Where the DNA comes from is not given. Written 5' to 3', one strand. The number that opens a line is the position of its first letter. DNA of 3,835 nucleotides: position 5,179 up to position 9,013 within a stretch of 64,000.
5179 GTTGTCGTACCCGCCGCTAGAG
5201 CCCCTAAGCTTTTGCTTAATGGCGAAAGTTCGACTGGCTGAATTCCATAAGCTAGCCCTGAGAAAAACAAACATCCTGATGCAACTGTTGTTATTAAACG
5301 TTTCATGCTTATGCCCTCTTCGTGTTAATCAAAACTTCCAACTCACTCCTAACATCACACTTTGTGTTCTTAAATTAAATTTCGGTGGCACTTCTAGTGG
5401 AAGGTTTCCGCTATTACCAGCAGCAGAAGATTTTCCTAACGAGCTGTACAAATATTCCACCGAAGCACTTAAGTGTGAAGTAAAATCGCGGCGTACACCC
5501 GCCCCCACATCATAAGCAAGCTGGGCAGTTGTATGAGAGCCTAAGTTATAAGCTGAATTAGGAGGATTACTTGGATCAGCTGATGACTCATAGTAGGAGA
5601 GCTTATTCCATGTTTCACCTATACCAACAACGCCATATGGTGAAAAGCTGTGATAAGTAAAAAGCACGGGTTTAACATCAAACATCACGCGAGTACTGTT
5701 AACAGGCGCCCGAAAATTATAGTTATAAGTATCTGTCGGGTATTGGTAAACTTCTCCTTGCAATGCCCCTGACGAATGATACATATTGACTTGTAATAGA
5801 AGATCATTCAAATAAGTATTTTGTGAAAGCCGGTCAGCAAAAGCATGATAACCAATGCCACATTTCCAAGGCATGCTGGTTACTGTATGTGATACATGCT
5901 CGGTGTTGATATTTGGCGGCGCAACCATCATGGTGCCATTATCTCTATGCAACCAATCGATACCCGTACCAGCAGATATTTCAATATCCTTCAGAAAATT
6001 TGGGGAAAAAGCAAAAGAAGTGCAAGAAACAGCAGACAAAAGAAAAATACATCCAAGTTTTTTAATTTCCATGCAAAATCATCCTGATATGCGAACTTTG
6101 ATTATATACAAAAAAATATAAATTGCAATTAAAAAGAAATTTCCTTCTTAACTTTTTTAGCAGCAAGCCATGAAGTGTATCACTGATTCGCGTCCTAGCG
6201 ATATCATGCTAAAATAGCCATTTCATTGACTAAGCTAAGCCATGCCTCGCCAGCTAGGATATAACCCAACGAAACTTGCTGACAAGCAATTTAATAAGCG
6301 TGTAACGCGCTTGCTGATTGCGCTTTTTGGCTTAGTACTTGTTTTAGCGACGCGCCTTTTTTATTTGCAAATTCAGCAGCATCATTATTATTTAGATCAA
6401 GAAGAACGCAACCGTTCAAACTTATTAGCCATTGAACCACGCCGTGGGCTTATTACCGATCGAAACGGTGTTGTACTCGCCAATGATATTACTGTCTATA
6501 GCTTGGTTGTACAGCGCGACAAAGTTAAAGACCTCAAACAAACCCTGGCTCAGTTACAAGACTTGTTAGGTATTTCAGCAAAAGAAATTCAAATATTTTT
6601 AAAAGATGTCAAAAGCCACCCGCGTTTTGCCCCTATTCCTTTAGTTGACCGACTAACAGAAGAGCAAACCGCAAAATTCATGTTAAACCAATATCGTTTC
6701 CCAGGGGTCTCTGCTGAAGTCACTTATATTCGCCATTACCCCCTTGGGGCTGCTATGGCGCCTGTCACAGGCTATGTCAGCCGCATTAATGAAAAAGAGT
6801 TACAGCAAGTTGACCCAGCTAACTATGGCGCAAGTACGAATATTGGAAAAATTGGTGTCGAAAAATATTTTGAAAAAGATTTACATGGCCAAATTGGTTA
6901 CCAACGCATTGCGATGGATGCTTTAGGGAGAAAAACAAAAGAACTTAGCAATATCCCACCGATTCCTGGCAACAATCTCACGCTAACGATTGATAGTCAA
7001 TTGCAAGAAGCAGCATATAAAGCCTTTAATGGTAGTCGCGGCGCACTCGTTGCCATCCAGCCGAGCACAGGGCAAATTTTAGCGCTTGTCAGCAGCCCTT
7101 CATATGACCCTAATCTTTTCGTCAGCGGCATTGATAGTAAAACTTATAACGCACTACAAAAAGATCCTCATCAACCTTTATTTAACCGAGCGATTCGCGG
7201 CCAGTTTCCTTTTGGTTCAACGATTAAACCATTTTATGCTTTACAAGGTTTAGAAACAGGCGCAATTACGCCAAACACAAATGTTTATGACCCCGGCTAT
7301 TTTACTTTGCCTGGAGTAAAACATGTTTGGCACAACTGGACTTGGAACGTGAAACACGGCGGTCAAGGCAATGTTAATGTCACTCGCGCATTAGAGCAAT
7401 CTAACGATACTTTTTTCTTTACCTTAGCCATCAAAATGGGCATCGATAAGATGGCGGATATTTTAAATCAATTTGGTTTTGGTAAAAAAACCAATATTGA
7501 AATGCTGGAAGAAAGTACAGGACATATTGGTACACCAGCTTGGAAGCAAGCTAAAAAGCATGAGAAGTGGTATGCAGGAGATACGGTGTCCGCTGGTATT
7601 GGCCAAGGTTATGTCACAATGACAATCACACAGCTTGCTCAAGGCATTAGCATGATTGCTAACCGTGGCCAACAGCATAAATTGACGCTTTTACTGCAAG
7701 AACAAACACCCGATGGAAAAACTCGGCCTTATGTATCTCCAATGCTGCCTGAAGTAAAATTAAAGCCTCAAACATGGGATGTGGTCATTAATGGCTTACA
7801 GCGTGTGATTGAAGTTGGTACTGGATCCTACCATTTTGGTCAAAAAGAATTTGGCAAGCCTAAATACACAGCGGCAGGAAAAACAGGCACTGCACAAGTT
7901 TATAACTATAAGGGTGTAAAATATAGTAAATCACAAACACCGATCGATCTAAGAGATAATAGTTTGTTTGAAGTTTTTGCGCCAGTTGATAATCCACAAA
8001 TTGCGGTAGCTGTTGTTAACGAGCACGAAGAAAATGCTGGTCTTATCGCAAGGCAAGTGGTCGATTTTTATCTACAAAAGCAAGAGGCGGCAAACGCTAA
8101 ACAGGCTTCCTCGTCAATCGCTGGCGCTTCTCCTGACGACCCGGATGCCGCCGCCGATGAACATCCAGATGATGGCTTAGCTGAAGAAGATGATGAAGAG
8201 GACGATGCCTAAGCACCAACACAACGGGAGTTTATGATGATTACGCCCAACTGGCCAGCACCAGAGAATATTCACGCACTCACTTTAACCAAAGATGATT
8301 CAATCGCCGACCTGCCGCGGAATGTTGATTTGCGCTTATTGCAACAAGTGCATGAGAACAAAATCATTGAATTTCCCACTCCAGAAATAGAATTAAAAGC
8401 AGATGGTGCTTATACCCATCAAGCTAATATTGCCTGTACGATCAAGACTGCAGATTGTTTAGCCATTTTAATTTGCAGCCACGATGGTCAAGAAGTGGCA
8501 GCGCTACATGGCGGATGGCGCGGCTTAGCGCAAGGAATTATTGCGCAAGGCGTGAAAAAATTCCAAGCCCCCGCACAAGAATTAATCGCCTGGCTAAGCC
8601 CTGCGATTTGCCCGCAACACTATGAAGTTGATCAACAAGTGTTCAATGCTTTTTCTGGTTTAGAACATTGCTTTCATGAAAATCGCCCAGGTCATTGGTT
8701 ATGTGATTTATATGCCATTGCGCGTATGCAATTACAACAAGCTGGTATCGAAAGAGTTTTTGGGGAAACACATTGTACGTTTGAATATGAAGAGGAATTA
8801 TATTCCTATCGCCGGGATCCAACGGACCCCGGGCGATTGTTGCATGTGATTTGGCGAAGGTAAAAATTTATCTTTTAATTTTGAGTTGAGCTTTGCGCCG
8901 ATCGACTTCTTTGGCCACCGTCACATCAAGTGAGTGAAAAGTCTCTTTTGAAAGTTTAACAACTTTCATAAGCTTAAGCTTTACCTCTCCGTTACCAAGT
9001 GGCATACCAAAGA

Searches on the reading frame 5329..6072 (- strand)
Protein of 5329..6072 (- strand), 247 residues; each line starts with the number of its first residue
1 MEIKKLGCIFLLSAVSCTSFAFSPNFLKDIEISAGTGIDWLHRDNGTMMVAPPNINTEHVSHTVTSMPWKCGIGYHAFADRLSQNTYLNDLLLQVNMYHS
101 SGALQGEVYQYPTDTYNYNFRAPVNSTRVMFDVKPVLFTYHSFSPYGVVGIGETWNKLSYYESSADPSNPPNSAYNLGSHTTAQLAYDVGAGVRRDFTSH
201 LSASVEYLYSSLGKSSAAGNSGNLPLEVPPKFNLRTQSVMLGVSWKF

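Call 35: search_protein_families(library=pfam, proteins=[window:5329-6072:-])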
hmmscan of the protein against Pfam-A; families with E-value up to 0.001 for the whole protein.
window:5329-6072:- (247 aa): 1 family
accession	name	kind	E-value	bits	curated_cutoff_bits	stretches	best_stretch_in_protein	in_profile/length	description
PF13505.12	OMP_b-brl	-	2.8e-12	47.6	28.7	1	102-247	58-175/175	Outer membrane protein beta-barrel domain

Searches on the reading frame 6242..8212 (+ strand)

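Call 35: search_protein_families(library=pfam, proteins=[window:6242-8212:+])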
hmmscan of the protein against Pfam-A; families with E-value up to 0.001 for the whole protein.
window:6242-8212:+ (656 aa): 3 families
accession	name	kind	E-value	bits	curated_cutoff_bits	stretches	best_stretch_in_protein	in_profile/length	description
PF00905.27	Transpeptidase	-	2.1e-58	198.3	22.1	1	267-603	1-289/299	Penicillin binding protein transpeptidase domain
PF03717.20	PBP_dimer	-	8.9e-41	140.7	24.4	1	64-235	2-179/180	Penicillin-binding Protein dimerisation domain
PF21922.1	PBP_dimer_2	-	0.00051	20.7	27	0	159-184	20-45/83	Penicillin binding protein A dimerisation domain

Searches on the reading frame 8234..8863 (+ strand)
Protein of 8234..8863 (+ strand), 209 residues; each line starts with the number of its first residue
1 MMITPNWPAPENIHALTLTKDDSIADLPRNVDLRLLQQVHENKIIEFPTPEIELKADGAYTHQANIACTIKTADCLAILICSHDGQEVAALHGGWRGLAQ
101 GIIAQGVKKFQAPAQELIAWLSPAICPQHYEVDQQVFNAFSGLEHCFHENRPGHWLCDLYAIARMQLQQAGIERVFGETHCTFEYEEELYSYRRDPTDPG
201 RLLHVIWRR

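Call 35: search_protein_families(library=pfam, proteins=[window:8234-8863:+])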
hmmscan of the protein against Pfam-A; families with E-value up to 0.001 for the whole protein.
window:8234-8863:+ (209 aa): 1 family
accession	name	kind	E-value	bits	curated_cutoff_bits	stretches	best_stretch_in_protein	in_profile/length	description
PF02578.20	Cu-oxidase_4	-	2.8e-50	171.4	22.9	1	32-207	45-238/238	Multi-copper polyphenol oxidoreductase laccase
